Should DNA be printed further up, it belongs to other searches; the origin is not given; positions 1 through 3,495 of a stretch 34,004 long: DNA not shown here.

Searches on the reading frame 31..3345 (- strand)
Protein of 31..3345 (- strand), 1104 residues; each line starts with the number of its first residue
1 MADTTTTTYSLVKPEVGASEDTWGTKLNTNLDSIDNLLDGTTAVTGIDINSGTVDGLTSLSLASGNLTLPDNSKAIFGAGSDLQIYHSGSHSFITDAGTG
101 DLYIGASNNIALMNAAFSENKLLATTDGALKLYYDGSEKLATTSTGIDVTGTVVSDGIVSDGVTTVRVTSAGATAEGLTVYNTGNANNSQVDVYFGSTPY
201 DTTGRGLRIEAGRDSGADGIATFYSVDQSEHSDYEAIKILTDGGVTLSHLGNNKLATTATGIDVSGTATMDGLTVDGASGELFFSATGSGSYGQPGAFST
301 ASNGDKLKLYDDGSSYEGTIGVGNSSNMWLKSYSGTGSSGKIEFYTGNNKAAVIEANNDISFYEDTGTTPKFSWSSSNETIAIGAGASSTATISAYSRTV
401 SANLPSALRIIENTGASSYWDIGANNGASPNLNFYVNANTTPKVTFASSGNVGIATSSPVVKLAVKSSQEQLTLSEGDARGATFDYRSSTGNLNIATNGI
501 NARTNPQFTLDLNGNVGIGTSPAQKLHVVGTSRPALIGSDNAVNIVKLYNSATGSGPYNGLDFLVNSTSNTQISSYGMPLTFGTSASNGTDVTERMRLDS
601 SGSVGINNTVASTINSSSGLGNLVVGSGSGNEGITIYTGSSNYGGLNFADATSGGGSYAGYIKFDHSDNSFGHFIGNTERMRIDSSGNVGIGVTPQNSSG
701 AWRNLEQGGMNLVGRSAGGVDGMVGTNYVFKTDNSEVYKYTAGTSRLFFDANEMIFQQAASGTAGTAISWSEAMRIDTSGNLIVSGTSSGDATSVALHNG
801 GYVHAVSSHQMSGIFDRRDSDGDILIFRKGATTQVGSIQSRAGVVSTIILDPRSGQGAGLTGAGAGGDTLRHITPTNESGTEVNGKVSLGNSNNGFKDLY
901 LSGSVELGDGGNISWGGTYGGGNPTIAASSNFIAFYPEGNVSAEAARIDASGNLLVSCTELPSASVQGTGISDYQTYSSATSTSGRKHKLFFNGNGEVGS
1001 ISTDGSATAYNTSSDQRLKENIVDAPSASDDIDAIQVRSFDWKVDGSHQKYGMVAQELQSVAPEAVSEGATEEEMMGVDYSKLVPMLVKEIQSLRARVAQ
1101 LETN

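Call 16: search_protein_families(library=phrogs, proteins=[window:31-3345:-], max_evalue=0.001)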
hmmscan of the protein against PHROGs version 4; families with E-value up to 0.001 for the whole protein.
window:31-3345:- (1104 aa): 12 families
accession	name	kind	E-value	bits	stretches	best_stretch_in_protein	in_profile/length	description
phrog_5668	-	tail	8e-38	130.9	1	965-1103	1416-1556/1567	tail fiber protein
phrog_18345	-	tail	1.1e-31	111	2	943-1102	774-954/956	tail fiber protein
phrog_19195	-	head and packaging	5.5e-30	104.9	2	43-169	592-722/1425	virion structural protein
phrog_9942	-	tail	6.6e-25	88.3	1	579-1103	632-1039/1178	tail fiber protein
phrog_13518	-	unknown function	6.6e-23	81.7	1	60-488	830-1139/1230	-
phrog_22896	-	tail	2.6e-17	63.3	1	972-1102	671-805/808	tail protein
phrog_8745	-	tail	8.2e-17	60.8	2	42-324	1011-1278/1803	tail fiber protein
phrog_7841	-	unknown function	1.1e-13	52.1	1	1010-1102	391-485/489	-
phrog_28992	-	unknown function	2.5e-08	34.5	1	1005-1095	240-326/343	-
phrog_6121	-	head and packaging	4.1e-07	30.8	1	955-1083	261-387/392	virion structural protein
phrog_33119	-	tail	0.00017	21.3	1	1007-1102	542-631/643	long tail fiber protein distal subunit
phrog_5413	-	tail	0.0002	21.6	0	1039-1100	252-311/334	minor tail protein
